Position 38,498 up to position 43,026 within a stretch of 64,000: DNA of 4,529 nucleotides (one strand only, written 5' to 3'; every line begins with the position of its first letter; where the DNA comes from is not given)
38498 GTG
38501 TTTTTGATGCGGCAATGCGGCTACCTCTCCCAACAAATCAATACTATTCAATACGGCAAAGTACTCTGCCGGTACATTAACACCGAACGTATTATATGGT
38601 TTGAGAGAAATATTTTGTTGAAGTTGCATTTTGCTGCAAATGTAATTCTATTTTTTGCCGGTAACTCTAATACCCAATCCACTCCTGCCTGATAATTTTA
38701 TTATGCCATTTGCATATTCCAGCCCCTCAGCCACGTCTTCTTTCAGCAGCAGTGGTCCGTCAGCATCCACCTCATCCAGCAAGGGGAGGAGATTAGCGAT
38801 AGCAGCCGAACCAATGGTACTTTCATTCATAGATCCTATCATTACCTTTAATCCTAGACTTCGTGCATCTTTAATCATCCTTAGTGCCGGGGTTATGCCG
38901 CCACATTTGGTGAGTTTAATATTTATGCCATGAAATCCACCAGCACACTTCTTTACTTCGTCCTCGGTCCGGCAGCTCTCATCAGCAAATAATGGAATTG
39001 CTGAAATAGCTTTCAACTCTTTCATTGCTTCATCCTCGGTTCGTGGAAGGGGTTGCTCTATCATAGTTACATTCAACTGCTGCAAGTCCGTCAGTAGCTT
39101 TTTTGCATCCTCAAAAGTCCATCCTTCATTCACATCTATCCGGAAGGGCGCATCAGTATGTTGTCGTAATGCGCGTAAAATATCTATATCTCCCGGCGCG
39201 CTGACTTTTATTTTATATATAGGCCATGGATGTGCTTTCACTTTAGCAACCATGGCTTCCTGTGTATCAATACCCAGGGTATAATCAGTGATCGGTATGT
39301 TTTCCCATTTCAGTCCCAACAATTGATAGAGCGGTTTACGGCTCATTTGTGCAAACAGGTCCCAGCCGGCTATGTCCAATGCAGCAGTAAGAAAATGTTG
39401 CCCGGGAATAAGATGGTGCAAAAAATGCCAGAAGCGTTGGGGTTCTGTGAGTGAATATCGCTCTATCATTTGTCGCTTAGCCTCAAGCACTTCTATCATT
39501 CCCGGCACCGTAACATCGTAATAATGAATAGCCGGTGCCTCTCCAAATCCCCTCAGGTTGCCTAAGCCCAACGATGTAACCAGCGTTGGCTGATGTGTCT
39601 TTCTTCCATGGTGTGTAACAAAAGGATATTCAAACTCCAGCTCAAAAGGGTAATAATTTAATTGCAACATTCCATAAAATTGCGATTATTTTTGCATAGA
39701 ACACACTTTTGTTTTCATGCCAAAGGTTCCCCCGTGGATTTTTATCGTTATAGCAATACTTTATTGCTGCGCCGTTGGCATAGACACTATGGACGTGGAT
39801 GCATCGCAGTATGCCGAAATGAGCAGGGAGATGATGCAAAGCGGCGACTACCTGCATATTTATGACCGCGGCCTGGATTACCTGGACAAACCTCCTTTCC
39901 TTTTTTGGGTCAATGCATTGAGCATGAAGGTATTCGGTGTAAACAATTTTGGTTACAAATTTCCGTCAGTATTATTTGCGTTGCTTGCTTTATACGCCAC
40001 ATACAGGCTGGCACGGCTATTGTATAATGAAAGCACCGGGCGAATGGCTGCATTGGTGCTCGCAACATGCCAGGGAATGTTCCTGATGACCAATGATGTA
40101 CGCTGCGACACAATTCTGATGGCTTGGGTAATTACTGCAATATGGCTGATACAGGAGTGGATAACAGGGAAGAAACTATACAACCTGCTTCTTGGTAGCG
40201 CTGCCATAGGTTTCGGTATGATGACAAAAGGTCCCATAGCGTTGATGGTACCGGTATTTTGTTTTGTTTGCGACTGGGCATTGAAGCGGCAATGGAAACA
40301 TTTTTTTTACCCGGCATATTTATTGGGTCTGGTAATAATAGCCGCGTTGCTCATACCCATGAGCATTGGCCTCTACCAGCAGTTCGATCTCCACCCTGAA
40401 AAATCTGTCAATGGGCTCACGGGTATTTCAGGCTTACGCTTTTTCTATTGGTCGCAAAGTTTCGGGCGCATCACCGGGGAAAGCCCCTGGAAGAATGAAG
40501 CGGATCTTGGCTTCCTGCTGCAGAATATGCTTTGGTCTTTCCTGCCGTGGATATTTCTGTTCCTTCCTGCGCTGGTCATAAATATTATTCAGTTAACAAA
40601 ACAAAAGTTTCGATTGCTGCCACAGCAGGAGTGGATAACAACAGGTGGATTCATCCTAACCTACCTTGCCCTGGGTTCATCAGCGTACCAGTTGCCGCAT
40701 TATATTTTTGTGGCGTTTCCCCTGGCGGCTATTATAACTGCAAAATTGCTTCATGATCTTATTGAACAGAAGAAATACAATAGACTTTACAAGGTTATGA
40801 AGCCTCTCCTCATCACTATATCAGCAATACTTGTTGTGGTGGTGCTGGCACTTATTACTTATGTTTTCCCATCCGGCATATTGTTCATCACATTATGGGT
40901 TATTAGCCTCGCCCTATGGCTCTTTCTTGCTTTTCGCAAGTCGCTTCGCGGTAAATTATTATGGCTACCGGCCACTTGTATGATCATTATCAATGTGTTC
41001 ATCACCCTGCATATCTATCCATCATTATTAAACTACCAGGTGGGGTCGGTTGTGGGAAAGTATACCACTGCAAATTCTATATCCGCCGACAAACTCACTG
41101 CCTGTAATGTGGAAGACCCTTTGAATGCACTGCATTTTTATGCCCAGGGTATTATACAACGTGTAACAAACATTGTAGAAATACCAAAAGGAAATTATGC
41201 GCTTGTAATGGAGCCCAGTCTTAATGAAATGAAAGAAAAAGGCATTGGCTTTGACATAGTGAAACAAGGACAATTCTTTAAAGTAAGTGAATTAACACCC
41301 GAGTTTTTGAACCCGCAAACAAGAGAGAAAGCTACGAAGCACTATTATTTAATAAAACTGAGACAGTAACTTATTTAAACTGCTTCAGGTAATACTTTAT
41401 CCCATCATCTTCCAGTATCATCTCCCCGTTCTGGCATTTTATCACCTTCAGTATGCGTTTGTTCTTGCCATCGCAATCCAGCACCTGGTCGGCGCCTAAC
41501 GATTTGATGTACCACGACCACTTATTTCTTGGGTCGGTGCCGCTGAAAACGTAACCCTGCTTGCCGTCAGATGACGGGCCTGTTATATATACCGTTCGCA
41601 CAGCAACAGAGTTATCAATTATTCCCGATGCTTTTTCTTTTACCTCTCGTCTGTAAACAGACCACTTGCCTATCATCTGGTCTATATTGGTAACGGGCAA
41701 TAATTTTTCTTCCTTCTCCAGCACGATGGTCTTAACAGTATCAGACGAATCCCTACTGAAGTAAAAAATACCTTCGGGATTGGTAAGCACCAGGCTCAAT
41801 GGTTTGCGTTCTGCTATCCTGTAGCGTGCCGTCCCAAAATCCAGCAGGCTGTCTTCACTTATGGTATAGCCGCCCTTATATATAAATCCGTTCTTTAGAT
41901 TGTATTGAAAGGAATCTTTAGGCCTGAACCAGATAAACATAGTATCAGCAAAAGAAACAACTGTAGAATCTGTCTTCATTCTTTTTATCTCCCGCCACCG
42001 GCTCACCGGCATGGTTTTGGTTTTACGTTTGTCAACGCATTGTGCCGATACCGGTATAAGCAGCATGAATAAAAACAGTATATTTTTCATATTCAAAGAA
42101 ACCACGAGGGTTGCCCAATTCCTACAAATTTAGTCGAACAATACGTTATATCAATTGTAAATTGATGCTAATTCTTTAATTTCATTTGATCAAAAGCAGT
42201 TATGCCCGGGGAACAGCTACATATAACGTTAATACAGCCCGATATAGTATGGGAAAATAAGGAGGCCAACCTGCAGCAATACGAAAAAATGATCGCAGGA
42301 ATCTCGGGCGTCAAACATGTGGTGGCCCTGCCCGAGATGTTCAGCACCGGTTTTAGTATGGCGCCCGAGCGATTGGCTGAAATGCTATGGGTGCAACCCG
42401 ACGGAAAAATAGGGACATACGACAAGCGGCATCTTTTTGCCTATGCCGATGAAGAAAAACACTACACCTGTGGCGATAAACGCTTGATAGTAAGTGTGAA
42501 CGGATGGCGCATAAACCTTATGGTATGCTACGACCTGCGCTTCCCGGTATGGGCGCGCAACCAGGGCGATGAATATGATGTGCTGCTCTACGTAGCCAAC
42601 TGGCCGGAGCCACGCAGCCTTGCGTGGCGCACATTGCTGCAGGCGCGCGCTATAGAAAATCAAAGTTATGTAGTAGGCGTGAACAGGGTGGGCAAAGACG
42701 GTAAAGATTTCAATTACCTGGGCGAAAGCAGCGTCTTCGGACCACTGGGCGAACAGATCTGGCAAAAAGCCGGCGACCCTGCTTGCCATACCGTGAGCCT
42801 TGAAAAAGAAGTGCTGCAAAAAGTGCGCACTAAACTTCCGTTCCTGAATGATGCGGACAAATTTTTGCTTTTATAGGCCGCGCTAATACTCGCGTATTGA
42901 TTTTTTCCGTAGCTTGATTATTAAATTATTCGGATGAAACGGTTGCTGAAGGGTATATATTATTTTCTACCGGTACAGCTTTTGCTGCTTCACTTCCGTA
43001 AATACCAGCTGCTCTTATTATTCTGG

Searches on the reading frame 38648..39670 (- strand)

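Call 37: search_protein_families(library=pfam, proteins=[window:38648-39670:-], max_evalue=0.00001)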
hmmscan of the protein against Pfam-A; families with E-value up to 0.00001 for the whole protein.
window:38648-39670:- (340 aa): 1 family
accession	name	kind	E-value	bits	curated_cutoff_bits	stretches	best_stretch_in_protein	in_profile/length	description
PF13378.12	MR_MLE_C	-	1.6e-33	116.7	29.4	1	139-337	5-216/219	Enolase C-terminal domain-like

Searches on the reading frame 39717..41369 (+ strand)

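Call 37: search_protein_families(library=pfam, proteins=[window:39717-41369:+], max_evalue=0.00001)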
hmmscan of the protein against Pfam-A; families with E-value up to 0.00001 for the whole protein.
window:39717-41369:+ (550 aa): 2 families
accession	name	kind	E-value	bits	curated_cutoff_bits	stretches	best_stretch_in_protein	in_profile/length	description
PF13231.12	PMT_2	-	8.5e-22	78.5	26.1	1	57-214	1-156/160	Dolichyl-phosphate-mannose-protein mannosyltransferase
PF02366.24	PMT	-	2.1e-13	50.8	22.7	1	28-225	31-239/245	Dolichyl-phosphate-mannose-protein mannosyltransferase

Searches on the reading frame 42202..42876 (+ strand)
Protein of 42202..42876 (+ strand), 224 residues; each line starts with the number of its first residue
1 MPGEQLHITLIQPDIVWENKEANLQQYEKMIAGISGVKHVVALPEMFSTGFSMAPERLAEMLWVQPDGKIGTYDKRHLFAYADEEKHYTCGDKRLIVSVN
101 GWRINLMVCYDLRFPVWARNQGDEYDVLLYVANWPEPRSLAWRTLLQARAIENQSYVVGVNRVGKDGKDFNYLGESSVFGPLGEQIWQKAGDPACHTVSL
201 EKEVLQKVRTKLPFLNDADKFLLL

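Call 37: search_protein_families(library=pfam, proteins=[window:42202-42876:+], max_evalue=0.00001)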
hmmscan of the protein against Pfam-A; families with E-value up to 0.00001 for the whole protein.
window:42202-42876:+ (224 aa): 1 family
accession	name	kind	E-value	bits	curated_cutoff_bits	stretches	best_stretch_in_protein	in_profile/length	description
PF00795.27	CN_hydrolase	-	2.4e-25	89.8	23.2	1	61-186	95-231/256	Carbon-nitrogen hydrolase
